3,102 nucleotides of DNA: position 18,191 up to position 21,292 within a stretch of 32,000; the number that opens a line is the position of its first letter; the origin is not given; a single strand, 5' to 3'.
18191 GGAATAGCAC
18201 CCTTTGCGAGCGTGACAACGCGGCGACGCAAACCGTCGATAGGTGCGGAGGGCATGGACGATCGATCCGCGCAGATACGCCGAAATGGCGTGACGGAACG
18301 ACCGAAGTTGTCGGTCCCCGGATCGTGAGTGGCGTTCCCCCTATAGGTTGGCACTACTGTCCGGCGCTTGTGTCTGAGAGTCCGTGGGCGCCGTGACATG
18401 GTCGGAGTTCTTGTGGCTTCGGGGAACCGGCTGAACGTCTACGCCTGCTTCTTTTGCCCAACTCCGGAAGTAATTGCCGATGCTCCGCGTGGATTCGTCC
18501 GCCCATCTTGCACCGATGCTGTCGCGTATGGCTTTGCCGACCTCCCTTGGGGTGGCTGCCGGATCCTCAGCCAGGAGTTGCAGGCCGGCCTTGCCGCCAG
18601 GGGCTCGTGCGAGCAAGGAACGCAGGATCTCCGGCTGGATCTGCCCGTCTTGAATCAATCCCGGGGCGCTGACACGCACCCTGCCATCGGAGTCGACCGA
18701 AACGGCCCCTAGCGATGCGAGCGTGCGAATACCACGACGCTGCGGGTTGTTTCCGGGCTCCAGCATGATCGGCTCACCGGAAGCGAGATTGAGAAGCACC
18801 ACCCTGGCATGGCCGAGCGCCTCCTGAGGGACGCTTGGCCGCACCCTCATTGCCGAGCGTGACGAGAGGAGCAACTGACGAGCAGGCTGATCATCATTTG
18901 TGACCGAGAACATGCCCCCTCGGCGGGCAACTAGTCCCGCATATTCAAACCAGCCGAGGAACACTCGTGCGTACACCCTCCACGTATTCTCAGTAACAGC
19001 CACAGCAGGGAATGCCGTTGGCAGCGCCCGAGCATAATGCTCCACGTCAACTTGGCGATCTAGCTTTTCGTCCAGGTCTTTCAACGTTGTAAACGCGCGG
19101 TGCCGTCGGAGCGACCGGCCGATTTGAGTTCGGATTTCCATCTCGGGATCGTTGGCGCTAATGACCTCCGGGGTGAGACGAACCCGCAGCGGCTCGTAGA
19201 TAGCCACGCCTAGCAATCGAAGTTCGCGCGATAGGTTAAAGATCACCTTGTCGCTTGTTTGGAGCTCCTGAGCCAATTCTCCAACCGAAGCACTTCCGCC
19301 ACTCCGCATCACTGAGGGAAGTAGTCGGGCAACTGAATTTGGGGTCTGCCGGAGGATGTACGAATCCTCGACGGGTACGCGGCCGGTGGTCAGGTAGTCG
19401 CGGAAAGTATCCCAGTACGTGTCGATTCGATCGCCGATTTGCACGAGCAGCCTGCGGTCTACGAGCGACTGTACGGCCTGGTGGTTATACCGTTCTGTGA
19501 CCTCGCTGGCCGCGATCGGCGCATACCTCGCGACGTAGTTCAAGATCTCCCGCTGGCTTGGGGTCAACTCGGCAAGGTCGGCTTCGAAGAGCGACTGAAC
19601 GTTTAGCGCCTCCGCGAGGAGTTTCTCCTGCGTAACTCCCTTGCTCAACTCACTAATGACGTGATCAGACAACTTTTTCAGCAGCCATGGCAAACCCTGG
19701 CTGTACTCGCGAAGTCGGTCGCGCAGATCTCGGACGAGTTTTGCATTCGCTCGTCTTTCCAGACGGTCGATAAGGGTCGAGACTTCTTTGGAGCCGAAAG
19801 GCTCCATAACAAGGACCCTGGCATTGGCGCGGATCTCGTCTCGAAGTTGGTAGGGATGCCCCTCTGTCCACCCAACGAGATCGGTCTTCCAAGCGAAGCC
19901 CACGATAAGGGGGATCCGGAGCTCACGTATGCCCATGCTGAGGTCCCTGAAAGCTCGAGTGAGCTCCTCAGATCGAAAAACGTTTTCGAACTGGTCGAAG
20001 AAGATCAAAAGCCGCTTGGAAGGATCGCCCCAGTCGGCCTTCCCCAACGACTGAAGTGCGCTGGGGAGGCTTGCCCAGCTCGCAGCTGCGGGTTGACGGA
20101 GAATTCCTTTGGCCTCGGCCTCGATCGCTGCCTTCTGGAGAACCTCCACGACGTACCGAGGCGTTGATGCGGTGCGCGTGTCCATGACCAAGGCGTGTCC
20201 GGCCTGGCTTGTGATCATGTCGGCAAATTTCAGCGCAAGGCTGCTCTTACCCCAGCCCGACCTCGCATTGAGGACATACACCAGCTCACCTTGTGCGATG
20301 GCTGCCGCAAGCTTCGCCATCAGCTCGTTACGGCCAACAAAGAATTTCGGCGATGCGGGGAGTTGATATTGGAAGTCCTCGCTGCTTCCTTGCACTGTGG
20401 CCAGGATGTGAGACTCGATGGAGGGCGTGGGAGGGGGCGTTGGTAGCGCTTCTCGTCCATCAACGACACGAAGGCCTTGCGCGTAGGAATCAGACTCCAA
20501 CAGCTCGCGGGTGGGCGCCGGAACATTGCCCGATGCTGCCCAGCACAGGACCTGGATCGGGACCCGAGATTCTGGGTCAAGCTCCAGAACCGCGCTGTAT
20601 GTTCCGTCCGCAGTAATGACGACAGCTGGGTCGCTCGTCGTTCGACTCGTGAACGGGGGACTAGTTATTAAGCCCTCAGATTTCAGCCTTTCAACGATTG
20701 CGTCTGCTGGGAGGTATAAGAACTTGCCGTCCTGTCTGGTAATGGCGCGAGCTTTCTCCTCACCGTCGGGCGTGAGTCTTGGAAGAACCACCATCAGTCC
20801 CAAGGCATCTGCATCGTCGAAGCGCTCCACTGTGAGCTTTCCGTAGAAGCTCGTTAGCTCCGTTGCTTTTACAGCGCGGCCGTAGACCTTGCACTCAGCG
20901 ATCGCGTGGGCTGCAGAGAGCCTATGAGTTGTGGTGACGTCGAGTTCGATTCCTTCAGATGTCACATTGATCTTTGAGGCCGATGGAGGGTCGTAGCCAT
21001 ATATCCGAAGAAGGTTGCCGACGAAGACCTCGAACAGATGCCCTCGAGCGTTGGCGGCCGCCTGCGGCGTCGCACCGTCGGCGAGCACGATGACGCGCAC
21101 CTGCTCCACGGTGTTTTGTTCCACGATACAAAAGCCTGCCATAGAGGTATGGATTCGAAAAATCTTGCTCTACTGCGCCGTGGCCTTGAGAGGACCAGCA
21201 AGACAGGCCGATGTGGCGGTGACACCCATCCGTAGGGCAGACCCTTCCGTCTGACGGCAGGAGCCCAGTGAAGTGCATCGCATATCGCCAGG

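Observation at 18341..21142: Mrr-nuclease / STAND NTPase / winged-helix 933-aa protein in a low-GC island: candidate single-gene (Avs-like) defence system with an unrecognised C-terminal sensor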

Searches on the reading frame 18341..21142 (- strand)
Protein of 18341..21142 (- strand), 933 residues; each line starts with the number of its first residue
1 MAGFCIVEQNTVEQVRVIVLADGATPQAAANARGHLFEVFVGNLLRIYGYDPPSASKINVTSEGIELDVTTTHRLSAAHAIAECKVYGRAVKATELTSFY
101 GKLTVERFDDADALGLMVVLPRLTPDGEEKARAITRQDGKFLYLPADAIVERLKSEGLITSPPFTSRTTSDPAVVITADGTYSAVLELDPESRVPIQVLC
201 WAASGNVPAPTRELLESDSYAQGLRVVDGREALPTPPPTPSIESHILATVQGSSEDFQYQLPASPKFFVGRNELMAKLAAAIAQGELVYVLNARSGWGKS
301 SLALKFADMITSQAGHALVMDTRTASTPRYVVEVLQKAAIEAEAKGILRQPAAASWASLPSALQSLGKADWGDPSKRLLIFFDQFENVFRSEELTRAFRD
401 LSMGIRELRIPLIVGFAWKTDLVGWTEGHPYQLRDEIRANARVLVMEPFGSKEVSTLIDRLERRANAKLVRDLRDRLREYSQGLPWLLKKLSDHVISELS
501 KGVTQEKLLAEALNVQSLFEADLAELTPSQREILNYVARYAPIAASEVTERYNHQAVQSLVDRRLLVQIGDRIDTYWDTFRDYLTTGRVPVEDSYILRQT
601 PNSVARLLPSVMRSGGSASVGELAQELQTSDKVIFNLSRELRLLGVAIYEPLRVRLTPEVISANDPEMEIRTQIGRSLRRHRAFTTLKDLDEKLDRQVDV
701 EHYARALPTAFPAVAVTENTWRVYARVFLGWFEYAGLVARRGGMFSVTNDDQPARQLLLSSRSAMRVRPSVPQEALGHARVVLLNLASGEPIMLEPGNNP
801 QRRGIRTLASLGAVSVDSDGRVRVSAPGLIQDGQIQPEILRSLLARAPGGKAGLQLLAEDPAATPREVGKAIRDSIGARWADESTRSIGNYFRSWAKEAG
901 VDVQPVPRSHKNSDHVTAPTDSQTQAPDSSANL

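Call 5: search_protein_families(library=pfam, proteins=[window:18341-21142:-], max_evalue=0.01)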
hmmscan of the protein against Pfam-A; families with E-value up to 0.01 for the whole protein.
window:18341-21142:- (933 aa): 4 families
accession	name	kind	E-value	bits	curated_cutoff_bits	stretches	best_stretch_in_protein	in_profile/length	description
PF20703.3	nSTAND1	-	4.6e-12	46.7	27.1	1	264-478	12-216/379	Novel STAND NTPase 1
PF14516.12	AAA_35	-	0.00011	21.6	27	0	446-584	198-329/331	AAA-like domain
PF13191.12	AAA_16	-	0.00035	21.5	32.6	1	268-387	2-143/167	AAA ATPase domain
PF04471.18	Mrr_cat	-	0.0023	18.5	21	1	32-133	4-99/115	Restriction endonuclease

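Call 6: search_protein_families(library=padloc, proteins=[window:18341-21142:-], max_evalue=0.01)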
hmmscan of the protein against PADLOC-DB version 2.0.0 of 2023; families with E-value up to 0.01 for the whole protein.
window:18341-21142:- (933 aa): 0 families

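Call 7: search_protein_families(library=ncbifam, proteins=[window:18341-21142:-], max_evalue=0.01)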
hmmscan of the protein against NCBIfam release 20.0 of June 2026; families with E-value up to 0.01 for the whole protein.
window:18341-21142:- (933 aa): 0 families

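Call 8: search_solved_structures(query=window:18341-21142:-, max_evalue=1, show_alignments=2)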
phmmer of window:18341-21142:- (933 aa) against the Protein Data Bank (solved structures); distinct sequences matched with E-value up to 1: 2.
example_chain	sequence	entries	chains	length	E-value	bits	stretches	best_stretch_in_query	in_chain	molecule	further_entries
3sog_A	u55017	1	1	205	0.2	13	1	519-607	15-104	Amphiphysin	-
4atm_A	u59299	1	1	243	0.85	10.9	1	489-606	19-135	AMPHIPHYSIN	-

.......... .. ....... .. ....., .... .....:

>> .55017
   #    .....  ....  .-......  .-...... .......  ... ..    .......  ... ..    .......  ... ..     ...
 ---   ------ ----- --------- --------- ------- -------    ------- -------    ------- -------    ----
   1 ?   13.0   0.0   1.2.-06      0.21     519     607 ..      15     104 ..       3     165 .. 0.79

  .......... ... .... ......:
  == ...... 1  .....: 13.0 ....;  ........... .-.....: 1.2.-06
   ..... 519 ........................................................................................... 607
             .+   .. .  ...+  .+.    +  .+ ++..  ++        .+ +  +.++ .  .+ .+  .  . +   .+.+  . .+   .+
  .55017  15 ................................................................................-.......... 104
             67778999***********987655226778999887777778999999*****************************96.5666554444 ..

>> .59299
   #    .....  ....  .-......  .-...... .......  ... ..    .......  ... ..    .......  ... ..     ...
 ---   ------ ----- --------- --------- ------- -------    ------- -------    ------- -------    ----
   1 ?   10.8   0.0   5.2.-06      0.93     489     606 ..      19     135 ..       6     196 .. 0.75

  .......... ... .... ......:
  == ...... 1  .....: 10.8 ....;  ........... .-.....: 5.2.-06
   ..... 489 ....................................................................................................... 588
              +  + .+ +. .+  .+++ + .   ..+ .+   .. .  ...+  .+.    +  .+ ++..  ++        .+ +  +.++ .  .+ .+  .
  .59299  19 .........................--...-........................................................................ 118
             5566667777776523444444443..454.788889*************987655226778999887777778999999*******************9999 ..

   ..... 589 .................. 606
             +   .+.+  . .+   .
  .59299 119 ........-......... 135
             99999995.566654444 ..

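Call 9: find_homologous_proteins(query=window:18341-21142:-)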
Query window:18341-21142:- (933 aa): 710 proteins with E <= 0.001 among 8000 candidates; the best 120 are listed.
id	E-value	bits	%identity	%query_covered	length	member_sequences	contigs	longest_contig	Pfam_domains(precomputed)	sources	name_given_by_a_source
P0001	0.0e+0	2047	100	99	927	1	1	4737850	PF20703.4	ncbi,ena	-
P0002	0.0e+0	1598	79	97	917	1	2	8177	PF20703.4,PF14516.13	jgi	jgi:hypothetical protein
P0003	0.0e+0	1354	67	96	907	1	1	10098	PF20703.4,PF04471.19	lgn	-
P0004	0.0e+0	1268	63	97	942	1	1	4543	PF20703.4,PF04471.19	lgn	-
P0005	0.0e+0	1214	62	96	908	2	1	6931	PF04471.19,PF13191.13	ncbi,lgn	ncbi:MAG TPA: restriction endonuclease [Propionicimonas sp.]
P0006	0.0e+0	1213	62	96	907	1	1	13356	PF04471.19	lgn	-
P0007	0.0e+0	1185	60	97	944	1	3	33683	PF20703.4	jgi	jgi:hypothetical protein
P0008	0.0e+0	1161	61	97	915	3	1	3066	PF20703.4,PF04471.19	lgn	-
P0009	0.0e+0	1133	57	97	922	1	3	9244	PF20703.4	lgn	-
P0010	0.0e+0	1122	59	97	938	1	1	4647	PF20703.4,PF13191.13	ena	-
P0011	0.0e+0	1071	55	97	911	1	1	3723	PF20703.4,PF04471.19,PF13191.13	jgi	jgi:hypothetical protein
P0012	0.0e+0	1066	55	97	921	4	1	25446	PF20703.4,PF04471.19,PF13191.13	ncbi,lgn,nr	ncbi:hypothetical protein B7W94_08465 [Microbacterium sp. LEMMJ01]|nr:hypothetical protein B7W94_084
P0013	0.0e+0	1064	56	96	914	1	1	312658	PF20703.4,PF04471.19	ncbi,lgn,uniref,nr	ncbi:hypothetical protein SRABI83_00095 [Arthrobacter sp. Bi83]|uniref:nSTAND1 domain-containing NTP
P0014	0.0e+0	1061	56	96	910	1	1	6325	PF20703.4,PF04471.19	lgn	-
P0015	0.0e+0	1057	54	97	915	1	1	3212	PF20703.4,PF04471.19,PF13191.13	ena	-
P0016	0.0e+0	1057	56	96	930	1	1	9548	PF20703.4,PF04471.19,PF13191.13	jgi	jgi:hypothetical protein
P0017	0.0e+0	1057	56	96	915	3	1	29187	PF20703.4,PF04471.19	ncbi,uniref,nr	ncbi:restriction endonuclease [Cellulomonas hominis]|uniref:nSTAND1 domain-containing NTPase n=1 Tax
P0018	0.0e+0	1056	56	94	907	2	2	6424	PF20703.4,PF04471.19,PF13191.13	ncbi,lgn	-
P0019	0.0e+0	1053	55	96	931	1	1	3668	PF20703.4,PF04471.19,PF13191.13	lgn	-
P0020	0.0e+0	1053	55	96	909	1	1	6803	PF20703.4,PF04471.19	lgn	-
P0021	0.0e+0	1053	56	96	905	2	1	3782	PF20703.4,PF04471.19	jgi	jgi:hypothetical protein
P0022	0.0e+0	1052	54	97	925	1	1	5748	PF20703.4,PF04471.19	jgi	jgi:energy-coupling factor transporter ATP-binding protein EcfA2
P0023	0.0e+0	1052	55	97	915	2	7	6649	PF20703.4,PF04471.19,PF13191.13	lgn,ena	-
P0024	0.0e+0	1052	55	96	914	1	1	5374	PF20703.4,PF04471.19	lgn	-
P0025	0.0e+0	1051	57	94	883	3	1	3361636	PF20703.4,PF04471.19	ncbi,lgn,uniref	ncbi:restriction endonuclease [Frigoribacterium sp. R86507]|uniref:nSTAND1 domain-containing NTPase 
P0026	0.0e+0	1050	54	96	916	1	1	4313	PF20703.4,PF04471.19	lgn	-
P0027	0.0e+0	1046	56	96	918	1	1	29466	PF20703.4,PF04471.19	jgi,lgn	jgi:hypothetical protein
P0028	0.0e+0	1034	56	95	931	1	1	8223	PF20703.4,PF04471.19,PF13191.13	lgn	-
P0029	0.0e+0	1033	54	97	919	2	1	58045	PF20703.4,PF04471.19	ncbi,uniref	ncbi:restriction endonuclease [Streptomyces sp. NPDC056485]|uniref:nSTAND1 domain-containing NTPase 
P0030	0.0e+0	1030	53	96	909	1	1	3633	PF20703.4,PF04471.19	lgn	-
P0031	0.0e+0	1027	54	96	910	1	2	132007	PF20703.4,PF04471.19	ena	-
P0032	0.0e+0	1026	54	96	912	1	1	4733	PF20703.4,PF04471.19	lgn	-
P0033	0.0e+0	1024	54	96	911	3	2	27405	PF20703.4,PF04471.19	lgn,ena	-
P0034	0.0e+0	1014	53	96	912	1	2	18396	PF20703.4,PF04471.19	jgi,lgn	jgi:hypothetical protein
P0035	1.6e-298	1011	54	97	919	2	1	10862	PF20703.4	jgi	jgi:hypothetical protein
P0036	2.0e-296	1004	53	95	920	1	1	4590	PF20703.4,PF04471.19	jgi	jgi:Restriction endonuclease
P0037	1.8e-295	1001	54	97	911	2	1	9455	PF20703.4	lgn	-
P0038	2.3e-295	1000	53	96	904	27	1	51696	PF20703.4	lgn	-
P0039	3.3e-295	1000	53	97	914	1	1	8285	PF20703.4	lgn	-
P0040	5.6e-295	999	52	96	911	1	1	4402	PF20703.4,PF04471.19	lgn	-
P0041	1.7e-294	998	53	96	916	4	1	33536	PF20703.4,PF13191.13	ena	-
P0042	3.8e-294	997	54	92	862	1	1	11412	PF20703.4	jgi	jgi:chromosome segregation and condensation protein ScpB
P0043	4.5e-293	993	52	96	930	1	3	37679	PF20703.4,PF04471.19,PF13191.13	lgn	-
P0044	5.9e-292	989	53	95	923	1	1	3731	PF20703.4,PF04471.19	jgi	jgi:hypothetical protein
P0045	4.8e-291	986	53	97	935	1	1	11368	PF20703.4,PF04471.19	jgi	jgi:hypothetical protein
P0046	1.0e-290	985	53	96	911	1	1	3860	PF20703.4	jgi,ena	-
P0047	1.4e-290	985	53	96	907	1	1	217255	PF20703.4,PF04471.19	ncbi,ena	-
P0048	3.3e-290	983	54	96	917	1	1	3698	PF20703.4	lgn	-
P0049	1.1e-289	982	52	96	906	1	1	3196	PF20703.4,PF04471.19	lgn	-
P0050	1.5e-289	981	52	97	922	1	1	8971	PF20703.4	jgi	jgi:hypothetical protein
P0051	4.0e-289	980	53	96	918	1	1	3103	PF20703.4,PF13191.13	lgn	-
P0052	7.6e-289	979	52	96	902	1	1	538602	PF20703.4,PF13191.13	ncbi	ncbi:nSTAND1 domain-containing NTPase [Nocardia gipuzkoensis]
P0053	6.1e-287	973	51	97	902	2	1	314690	PF20703.4,PF04471.19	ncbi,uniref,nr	ncbi:restriction endonuclease [Rhodococcus sp. KRD162]|uniref:nSTAND1 domain-containing NTPase n=1 T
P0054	1.1e-286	972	53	97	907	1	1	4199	PF20703.4,PF04471.19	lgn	-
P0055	1.7e-286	971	52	98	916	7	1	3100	PF20703.4,PF13191.13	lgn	-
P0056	1.9e-286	971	52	96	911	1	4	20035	PF20703.4,PF13191.13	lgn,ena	-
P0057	8.3e-286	969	52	98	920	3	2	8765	PF20703.4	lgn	-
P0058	4.3e-285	967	53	96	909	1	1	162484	PF20703.4,PF13191.13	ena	-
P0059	5.2e-285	966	52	97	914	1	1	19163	PF20703.4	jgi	jgi:hypothetical protein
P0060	5.5e-285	966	52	96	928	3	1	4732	PF20703.4,PF13191.13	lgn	-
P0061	1.1e-284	965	52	98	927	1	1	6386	PF20703.4,PF13191.13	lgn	-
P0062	3.6e-284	963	53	92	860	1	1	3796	PF20703.4,PF13191.13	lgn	-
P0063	7.9e-284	962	53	96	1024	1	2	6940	PF20703.4,PF04471.19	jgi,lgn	jgi:hypothetical protein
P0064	7.9e-284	962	52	99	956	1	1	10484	PF20703.4,PF13191.13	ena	-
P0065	2.3e-283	961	51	96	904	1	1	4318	PF20703.4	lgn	-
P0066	4.4e-283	960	52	97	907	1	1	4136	PF20703.4,PF04471.19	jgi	jgi:hypothetical protein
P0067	4.6e-283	960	51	98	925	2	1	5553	PF20703.4,PF13191.13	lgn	-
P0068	7.9e-283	959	51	97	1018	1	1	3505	PF20703.4,PF04471.19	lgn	-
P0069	3.0e-282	957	50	99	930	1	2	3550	PF20703.4,PF13191.13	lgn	-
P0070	4.2e-282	957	51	96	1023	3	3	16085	PF20703.4,PF14516.13,PF04471.19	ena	-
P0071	5.2e-281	953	52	97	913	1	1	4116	PF20703.4,PF13191.13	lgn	-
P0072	1.4e-280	952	55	89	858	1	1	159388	PF20703.4,PF04471.19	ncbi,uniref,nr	ncbi:restriction endonuclease [Streptomyces sp. CC219B]|uniref:nSTAND1 domain-containing NTPase n=1 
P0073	5.4e-279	946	50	95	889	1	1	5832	PF20703.4,PF04471.19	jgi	jgi:Restriction endonuclease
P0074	9.2e-278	942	50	97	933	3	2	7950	PF20703.4,PF04471.19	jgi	jgi:hypothetical protein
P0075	7.6e-276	936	51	95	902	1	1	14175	PF20703.4,PF04471.19,PF13191.13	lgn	-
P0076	7.2e-275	933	50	96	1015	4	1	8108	PF20703.4,PF04471.19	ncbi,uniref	ncbi:restriction endonuclease [Micromonospora arida]|uniref:nSTAND1 domain-containing NTPase n=1 Tax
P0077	9.7e-274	929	51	96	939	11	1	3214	PF20703.4,PF04471.19,PF13191.13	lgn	-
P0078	2.1e-273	928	49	96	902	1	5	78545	PF20703.4,PF04471.19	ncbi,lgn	-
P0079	8.8e-273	926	49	96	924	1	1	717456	PF20703.4,PF14516.13,PF04471.19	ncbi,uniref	ncbi:nSTAND1 domain-containing NTPase [Paludibaculum fermentans]|uniref:nSTAND1 domain-containing NT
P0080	1.2e-272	925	50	97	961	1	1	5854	PF20703.4,PF04471.19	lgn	-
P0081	2.8e-272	924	49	96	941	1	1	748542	PF20703.4,PF04471.19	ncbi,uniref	ncbi:restriction endonuclease [Streptosporangium saharense]|uniref:nSTAND1 domain-containing NTPase 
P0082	3.1e-272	924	49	96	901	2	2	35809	PF20703.4,PF04471.19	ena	-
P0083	3.7e-272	924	51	96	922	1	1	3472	PF20703.4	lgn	-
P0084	4.7e-272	923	49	97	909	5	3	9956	PF20703.4,PF13191.13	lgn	-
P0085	6.7e-272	923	51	96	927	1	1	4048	PF20703.4,PF04471.19,PF13191.13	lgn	-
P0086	2.0e-271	921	50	97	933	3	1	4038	PF20703.4,PF14516.13,PF04471.19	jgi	jgi:hypothetical protein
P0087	2.5e-271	921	50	96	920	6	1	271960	PF20703.4,PF04471.19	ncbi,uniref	ncbi:restriction endonuclease [Streptomyces shenzhenensis]|uniref:restriction endonuclease n=1 Tax=S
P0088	5.2e-271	920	49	96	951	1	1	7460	PF20703.4,PF04471.19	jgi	jgi:hypothetical protein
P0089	2.0e-270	918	50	96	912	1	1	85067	PF20703.4,PF14516.13,PF04471.19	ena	-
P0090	8.4e-270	916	50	96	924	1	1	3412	PF20703.4,PF04471.19,PF13191.13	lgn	-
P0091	1.2e-268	912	50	96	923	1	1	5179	PF20703.4,PF14516.13,PF04471.19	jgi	jgi:hypothetical protein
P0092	3.6e-268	911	50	94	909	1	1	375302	PF20703.4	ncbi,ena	-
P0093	4.5e-268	910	49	96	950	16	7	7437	PF20703.4,PF13191.13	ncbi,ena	-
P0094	4.9e-268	910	50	95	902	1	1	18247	PF20703.4,PF04471.19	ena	-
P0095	9.5e-268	909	50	98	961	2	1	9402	PF20703.4,PF04471.19,PF23359.2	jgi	jgi:hypothetical protein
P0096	1.0e-267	909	49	96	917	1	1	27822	PF04471.19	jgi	jgi:hypothetical protein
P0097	6.7e-267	906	49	96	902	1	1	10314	PF20703.4,PF04471.19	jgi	jgi:hypothetical protein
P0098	7.0e-267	906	50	96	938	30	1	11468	PF20703.4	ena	-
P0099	9.9e-267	906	49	96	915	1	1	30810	PF20703.4,PF04471.19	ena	-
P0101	3.7e-266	904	47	98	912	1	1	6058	PF20703.4,PF04471.19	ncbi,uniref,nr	ncbi:hypothetical protein B7R22_18285 [Subtercola boreus]|uniref:Uncharacterized protein n=1 Tax=Sub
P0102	5.1e-266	903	49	96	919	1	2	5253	PF04471.19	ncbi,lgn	-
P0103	1.1e-265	902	54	88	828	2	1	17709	PF20703.4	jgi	jgi:hypothetical protein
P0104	1.6e-265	902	49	98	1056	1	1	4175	PF20703.4,PF04471.19,PF13191.13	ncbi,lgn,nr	ncbi:MAG TPA: restriction endonuclease [Herpetosiphonaceae bacterium]|nr:restriction endonuclease [H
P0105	1.6e-265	902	49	95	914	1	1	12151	PF20703.4,PF04471.19,PF13191.13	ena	-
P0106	2.9e-265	901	49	97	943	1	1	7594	PF20703.4,PF04471.19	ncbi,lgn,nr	ncbi:MAG: hypothetical protein JWO67_6443 [Streptosporangiaceae bacterium]|nr:hypothetical protein [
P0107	3.6e-265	901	49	96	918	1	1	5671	PF20703.4,PF04471.19,PF13191.13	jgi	jgi:Restriction endonuclease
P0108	4.0e-265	900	50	95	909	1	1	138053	PF20703.4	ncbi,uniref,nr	ncbi:restriction endonuclease [Mycobacterium sp. shizuoka-1]|uniref:nSTAND1 domain-containing NTPase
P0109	5.9e-265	900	50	96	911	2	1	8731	PF20703.4,PF14516.13,PF13191.13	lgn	-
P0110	6.1e-265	900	50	95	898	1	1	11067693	PF20703.4,PF14516.13,PF04471.19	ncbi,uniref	ncbi:restriction endonuclease [Dactylosporangium sp. CS-033363]|uniref:nSTAND1 domain-containing NTP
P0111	7.2e-265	900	53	86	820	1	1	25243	PF20703.4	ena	-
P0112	7.3e-265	900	48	97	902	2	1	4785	PF04471.19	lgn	-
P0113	3.5e-264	897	49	96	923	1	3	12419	PF20703.4,PF04471.19,PF13191.13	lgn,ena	-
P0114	3.6e-264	897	48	96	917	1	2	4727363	PF20703.4,PF04471.19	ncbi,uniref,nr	ncbi:hypothetical protein E5720_16470 [Rhodococcus sp. PAMC28707]|uniref:nSTAND1 domain-containing N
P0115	6.6e-264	896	49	95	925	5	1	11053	PF20703.4,PF04471.19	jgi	jgi:hypothetical protein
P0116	7.0e-264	896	49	95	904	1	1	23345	PF20703.4,PF04471.19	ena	-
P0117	1.2e-263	896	49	96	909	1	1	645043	PF20703.4,PF04471.19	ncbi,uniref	ncbi:restriction endonuclease [Streptomyces sp. NPDC053542]|uniref:nSTAND1 domain-containing NTPase 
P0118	1.3e-263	896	49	96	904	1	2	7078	PF20703.4,PF14516.13,PF04471.19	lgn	-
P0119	1.6e-263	895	50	95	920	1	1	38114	PF20703.4,PF04471.19,PF13191.13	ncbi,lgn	-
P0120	1.7e-263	895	48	95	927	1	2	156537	PF20703.4,PF04471.19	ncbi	ncbi:nSTAND1 domain-containing NTPase [Streptomyces sp. NPDC005131]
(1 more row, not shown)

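Call 12: find_encoding_contigs(protein=P0001, flank=10000, max_places=3)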
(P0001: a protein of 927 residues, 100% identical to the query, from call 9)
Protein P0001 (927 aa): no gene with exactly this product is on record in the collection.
